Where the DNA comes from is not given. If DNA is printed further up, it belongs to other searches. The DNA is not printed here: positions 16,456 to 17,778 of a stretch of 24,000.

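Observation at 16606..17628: Strongly AT-rich orphan gene for a four-TM/coiled-coil protein, wedged between two toxin-antitoxin modules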

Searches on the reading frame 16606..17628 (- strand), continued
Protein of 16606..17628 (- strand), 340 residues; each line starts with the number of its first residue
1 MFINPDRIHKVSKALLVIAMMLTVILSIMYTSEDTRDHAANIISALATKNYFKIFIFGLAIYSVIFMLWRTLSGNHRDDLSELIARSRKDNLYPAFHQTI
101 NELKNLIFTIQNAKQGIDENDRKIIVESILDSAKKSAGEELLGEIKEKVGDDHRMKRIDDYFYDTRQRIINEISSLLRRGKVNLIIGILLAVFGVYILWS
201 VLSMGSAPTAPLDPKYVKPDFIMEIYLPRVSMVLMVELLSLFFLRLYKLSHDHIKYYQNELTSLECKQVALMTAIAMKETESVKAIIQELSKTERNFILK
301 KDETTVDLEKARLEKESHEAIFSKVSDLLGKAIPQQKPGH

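Call 52: find_encoding_contigs(protein=P0013, flank=8000, max_places=1)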
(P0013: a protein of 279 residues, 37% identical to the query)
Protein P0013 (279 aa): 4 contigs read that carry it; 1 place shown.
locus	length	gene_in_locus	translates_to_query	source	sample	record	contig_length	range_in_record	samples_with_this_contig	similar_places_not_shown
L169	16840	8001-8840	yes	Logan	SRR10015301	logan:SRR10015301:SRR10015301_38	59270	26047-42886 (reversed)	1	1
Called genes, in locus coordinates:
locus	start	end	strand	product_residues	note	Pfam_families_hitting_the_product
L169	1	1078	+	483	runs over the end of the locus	PF02321:OEP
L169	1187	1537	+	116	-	PF01906:YbjQ_1, PF23025:YbjQ_2 (weak)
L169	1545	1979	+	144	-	PF01906:YbjQ_1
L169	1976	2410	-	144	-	PF13577:SnoaL_4, PF14534:DUF4440 (faint)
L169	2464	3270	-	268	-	PF00106:adh_short, PF08659:KR, PF13561:adh_short_C2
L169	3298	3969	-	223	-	-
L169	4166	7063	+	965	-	PF00133:tRNA-synt_1, PF09334:tRNA-synt_1g (weak), PF13603:tRNA-synt_1_2, PF08264:Anticodon_1, PF10458:Val_tRNA-synt_C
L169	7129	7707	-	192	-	PF13489:Methyltransf_23 (faint), PF08241:Methyltransf_11, PF08242:Methyltransf_12 (faint), PF13649:Methyltransf_25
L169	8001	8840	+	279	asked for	-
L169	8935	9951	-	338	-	-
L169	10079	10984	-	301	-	PF03547:Mem_trans, PF01758:SBF (weak)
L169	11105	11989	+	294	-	PF00126:HTH_1, PF03466:LysR_substrate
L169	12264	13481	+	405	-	PF00909:Ammonium_transp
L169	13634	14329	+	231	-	PF01569:PAP2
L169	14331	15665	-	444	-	PF26769:HAMP_PhoQ (weak), PF00512:HisKA, PF02518:HATPase_c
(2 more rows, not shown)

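Call 53: find_encoding_contigs(protein=P0046, flank=8000, max_places=1)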
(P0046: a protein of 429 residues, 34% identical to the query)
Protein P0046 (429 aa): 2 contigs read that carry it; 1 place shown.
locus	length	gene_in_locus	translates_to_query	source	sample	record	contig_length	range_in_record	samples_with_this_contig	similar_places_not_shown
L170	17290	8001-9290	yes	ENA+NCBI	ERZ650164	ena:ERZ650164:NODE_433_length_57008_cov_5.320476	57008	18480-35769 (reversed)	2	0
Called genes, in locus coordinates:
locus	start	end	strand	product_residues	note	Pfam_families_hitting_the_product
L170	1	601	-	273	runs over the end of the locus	PF16410:DUF5018, PF00059:Lectin_C (weak)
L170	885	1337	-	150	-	-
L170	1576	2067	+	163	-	PF04542:Sigma70_r2, PF08281:Sigma70_r4_2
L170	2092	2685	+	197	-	-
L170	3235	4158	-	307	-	PF00892:EamA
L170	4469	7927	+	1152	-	PF17757:UvrB_inter, PF02559:CarD_TRCF_RID, PF00270:DEAD, PF04851:ResIII, PF00271:Helicase_C, PF03461:TRCF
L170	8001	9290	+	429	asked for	-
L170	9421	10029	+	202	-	PF13606:Ank_3 (faint), PF00023:Ank (faint), PF13637:Ank_4 (faint), PF13857:Ank_5 (faint), PF12796:Ank_2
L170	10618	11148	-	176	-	PF04383:KilA-N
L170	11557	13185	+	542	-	-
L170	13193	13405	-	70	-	-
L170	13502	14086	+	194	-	-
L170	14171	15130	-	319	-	PF07992:Pyr_redox_2, PF13738:Pyr_redox_3, PF00070:Pyr_redox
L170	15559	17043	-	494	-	PF02321:OEP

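Call 64: list_cluster_members(proteins=[P0029, P0012, P0051, P0007, P0046, L171:12001-13038:+, P0009, P0024])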
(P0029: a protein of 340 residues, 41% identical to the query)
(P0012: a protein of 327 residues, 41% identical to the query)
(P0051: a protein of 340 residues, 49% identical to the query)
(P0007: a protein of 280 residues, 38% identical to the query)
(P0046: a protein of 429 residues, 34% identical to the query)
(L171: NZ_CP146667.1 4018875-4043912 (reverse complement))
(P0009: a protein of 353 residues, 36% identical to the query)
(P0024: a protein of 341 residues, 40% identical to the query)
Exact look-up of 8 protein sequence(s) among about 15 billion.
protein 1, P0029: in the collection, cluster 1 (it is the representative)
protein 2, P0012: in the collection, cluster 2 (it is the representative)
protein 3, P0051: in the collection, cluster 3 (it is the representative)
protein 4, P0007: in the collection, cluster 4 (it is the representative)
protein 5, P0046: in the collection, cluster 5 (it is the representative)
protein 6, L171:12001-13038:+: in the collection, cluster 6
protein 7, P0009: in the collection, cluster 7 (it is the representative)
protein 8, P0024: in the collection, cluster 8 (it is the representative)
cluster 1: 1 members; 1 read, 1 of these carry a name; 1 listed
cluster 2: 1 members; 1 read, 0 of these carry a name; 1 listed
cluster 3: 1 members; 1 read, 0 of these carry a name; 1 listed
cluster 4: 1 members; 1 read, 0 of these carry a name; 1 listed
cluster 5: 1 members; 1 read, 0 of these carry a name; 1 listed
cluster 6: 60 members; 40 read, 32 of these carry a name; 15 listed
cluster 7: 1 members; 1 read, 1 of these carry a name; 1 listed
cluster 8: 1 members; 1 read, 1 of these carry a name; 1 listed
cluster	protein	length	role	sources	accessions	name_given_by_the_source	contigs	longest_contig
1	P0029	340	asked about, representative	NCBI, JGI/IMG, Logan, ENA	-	hypothetical protein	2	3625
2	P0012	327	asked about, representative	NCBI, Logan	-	-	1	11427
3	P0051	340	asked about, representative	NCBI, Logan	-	-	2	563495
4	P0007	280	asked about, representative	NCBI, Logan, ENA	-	-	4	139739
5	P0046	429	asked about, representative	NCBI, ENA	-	-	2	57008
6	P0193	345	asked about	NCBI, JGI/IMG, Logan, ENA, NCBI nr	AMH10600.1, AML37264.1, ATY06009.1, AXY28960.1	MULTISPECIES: hypothetical protein [Enterobacteriaceae] | hypothetical protein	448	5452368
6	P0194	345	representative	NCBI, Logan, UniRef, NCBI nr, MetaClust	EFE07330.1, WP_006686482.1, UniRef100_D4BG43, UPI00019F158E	hypothetical protein [Citrobacter youngae] | Uncharacterized protein n=2 Tax=Enterobacteriaceae TaxID=543 RepID=D4BG43_9ENTR | status=active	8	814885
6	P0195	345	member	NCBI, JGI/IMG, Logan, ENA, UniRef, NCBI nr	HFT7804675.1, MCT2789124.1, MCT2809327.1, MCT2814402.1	hypothetical protein KBQ18_21790 [Klebsiella aerogenes] | hypothetical protein n=1 Tax=Klebsiella aerogenes TaxID=548 RepID=UPI0015E93732 | hypothetical protein [Klebsiella aerogenes]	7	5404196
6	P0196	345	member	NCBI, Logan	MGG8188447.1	hypothetical protein PGO44_21485 [Klebsiella aerogenes]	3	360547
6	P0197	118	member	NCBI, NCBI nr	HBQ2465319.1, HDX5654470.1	TPA: hypothetical protein ROS16_004502, partial [Escherichia coli] | hypothetical protein [Klebsiella aerogenes]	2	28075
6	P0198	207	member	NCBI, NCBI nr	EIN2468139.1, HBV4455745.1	hypothetical protein LOP75_004373, partial [Escherichia coli] | hypothetical protein [Escherichia coli]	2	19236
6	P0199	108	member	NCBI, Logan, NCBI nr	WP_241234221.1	hypothetical protein [Klebsiella aerogenes]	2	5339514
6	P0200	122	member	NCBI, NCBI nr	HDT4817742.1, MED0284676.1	hypothetical protein RCU91_08575, partial [Escherichia coli] | hypothetical protein [Escherichia coli]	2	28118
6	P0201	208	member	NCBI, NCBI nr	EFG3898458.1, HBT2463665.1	TPA: hypothetical protein MBD92_004902, partial [Klebsiella aerogenes] | hypothetical protein [Escherichia coli]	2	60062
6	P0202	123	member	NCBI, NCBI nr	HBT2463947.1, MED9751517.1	TPA: hypothetical protein MBD92_005202, partial [Klebsiella aerogenes] | hypothetical protein [Escherichia coli]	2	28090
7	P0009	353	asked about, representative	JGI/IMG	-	hypothetical protein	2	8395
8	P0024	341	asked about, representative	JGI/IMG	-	hypothetical protein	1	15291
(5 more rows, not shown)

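Call 79: find_encoding_contigs(protein=P0042, flank=8000, max_places=1)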
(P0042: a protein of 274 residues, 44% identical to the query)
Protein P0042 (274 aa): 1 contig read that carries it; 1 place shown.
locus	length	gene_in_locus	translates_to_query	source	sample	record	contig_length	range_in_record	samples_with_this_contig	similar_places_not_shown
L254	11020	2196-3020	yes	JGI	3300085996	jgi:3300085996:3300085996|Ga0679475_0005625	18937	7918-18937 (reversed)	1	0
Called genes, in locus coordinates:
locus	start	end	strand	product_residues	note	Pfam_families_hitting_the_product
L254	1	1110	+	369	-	?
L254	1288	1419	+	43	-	-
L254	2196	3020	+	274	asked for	-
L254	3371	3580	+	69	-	-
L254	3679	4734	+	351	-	-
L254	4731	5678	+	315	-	PF14490:HHH_RecD2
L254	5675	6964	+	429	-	PF13086:AAA_11 (faint), PF13245:AAA_19, PF13604:AAA_30, PF01443:Viral_helicase1 (faint), PF13538:UvrD_C_2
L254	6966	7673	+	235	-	-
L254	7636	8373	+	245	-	-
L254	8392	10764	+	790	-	PF03175:DNA_pol_B_2 (faint)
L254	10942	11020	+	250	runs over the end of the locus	-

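Call 80: find_encoding_contigs(protein=P0021, flank=8000, max_places=1)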
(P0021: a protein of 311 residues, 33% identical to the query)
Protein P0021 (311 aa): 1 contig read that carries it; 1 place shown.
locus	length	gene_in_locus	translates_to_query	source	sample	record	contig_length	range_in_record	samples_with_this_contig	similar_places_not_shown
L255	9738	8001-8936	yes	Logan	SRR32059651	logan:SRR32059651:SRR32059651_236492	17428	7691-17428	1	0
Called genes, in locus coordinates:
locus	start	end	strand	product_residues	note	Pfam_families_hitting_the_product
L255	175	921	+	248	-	-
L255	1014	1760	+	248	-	-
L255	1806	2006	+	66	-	-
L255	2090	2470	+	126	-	-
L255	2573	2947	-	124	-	-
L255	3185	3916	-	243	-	-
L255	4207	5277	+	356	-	PF00145:DNA_methylase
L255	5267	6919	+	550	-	PF13589:HATPase_c_3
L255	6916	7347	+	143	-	PF03852:Vsr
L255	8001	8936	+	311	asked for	-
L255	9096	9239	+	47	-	-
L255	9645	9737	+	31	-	?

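Call 81: find_encoding_contigs(protein=P0024, flank=8000, max_places=1)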
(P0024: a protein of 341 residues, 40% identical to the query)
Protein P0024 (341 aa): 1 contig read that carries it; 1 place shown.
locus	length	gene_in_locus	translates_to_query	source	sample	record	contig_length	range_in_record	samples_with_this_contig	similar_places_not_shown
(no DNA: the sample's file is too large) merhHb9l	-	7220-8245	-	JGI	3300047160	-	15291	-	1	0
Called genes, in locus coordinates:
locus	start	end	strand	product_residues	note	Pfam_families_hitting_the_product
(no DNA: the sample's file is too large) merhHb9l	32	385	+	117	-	-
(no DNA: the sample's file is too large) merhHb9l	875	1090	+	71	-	-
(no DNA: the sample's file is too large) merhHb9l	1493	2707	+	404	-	PF13356:Arm-DNA-bind_3, PF22022:Phage_int_M, PF00589:Phage_integrase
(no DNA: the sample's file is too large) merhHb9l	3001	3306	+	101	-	PF05930:Phage_AlpA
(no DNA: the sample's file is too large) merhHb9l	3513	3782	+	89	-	-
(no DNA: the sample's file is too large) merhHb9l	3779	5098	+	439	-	PF13481:AAA_25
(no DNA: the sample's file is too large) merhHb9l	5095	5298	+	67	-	-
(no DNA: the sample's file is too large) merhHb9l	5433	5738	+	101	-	-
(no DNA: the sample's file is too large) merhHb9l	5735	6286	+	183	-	PF08774:VRR_NUC (weak)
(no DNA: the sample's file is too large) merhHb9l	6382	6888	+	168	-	PF09195:Endonuc-BglII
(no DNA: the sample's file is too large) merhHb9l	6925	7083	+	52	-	-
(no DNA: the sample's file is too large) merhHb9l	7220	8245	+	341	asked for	-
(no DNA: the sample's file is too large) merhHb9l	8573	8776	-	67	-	-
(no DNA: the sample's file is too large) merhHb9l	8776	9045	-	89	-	-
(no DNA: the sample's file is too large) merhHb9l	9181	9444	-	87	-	-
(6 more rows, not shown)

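Call 86: search_protein_families(library=padloc, alignment_id=A4, max_evalue=1e-8)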
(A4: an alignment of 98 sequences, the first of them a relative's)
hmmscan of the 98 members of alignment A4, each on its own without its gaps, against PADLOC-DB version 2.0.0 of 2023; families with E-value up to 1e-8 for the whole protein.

A. member 1, L044:6161-7018:- (285 aa): 0 families

B. families by the number of members that match (of 98 scanned): 122 families (the first 25 are shown)
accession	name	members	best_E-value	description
PDLC02358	Old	2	4.4e-67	Old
PDLC02979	AriA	2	4.1e-39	-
PDLC00070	GajA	2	4.1e-32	AAA ATPase domain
PDLC00086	GajA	2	4.7e-32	AAA ATPase domain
PDLC00094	GajA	2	1.1e-29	AAA ATPase domain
PDLC00067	GajA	2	2.2e-29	AAA ATPase domain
PDLC04168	GajA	2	1.3e-27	-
PDLC00066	GajA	2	3.5e-25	AAA ATPase domain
PDLC00085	GajA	2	6.4e-25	AAA ATPase domain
PDLC00062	GajA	2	1.2e-22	AAA ATPase domain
PDLC00065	GajA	2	3e-20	AAA ATPase domain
PDLC00071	GajA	2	7.2e-20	AAA ATPase domain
PDLC00075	GajA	2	1.3e-19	AAA ATPase domain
PDLC02980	AriA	2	3.9e-19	-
PDLC02915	ATPase-Toprim_I-B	2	5.3e-19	-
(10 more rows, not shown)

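Call 87: search_protein_families(library=padloc, alignment_id=A5, max_evalue=1e-8)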
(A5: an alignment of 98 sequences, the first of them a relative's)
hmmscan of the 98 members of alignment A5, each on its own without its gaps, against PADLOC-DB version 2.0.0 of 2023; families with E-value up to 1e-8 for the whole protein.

A. member 1, L044:230-628:+ (132 aa): 0 families

B. families by the number of members that match (of 98 scanned): 140 families (the first 25 are shown)
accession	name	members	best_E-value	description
PDLC04135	mad3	4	3.9e-82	mads_3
PDLC02980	AriA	3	6.3e-17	-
PDLC04176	HEC-01A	3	1e-13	-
PDLC04175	HEC-01A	3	3.6e-13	-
PDLC00289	PtuA1|PtuA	3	6.1e-11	AAA ATPase domain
PDLC04168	GajA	2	2.6e-38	-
PDLC04140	mad8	2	1.5e-33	mads_8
PDLC00094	GajA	2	7.7e-27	AAA ATPase domain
PDLC00070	GajA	2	1.9e-25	AAA ATPase domain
PDLC00067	GajA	2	6e-25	AAA ATPase domain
PDLC02358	Old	2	1.4e-24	Old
PDLC02979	AriA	2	5.8e-23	-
PDLC00096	GajA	2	5.3e-19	AAA ATPase domain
PDLC00085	GajA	2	6e-18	AAA ATPase domain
PDLC00071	GajA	2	4.5e-17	AAA ATPase domain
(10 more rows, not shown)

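Call 90: search_dna_similar(query=L035:7668-8720:+, collection=phages, mode=protein, max_rows=15, max_evalue=0.000001)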
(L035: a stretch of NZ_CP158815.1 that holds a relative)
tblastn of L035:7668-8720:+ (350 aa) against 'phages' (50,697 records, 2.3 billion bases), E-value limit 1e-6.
No match.

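Call 91: search_dna_similar(query=P0004, collection=phages, mode=protein, max_rows=15, max_evalue=0.000001)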
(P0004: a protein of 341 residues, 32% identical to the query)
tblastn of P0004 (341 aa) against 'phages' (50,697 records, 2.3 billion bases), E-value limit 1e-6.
No match.

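Call 98: search_solved_structures(query=L010:1890-2285:+, max_evalue=1)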
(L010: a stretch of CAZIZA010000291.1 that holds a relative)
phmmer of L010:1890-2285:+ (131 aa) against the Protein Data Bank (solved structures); distinct sequences matched with E-value up to 1: 6.
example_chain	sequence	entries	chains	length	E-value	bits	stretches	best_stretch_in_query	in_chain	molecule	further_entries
8rwl_A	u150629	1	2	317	0.056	16.7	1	14-87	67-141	Malate dehydrogenase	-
9end_A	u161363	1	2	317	0.14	15.4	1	14-87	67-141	Malate dehydrogenase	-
8rs5_A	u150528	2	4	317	0.14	15.4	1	14-87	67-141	Malate dehydrogenase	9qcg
9m0n_A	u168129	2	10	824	0.27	14.5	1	9-86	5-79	Tetratricopeptide repeat protein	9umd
2zv3_A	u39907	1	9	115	0.76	13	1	19-92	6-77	Peptidyl-tRNA hydrolase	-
9cpc_3T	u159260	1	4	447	0.85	12.9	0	31-69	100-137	Tektin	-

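Call 103: find_related_loci(query=A6, collection=viral_contigs, flank=5000)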
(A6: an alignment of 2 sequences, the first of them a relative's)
Query A6 (142 aa) in viral_contigs; peptide patterns used: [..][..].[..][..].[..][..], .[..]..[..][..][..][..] (x = any residue, [..] = any of these).
222 stretches matched a pattern, but none encodes a relative of the query by tblastn (E <= 1e-3).

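Call 104: find_related_loci(query=A7, collection=viral_contigs, flank=5000)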
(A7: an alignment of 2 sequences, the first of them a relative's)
Query A7 (148 aa) in viral_contigs; peptide patterns used: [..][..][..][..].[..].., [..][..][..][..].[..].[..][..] (x = any residue, [..] = any of these).
51 stretches matched a pattern, but none encodes a relative of the query by tblastn (E <= 1e-3).
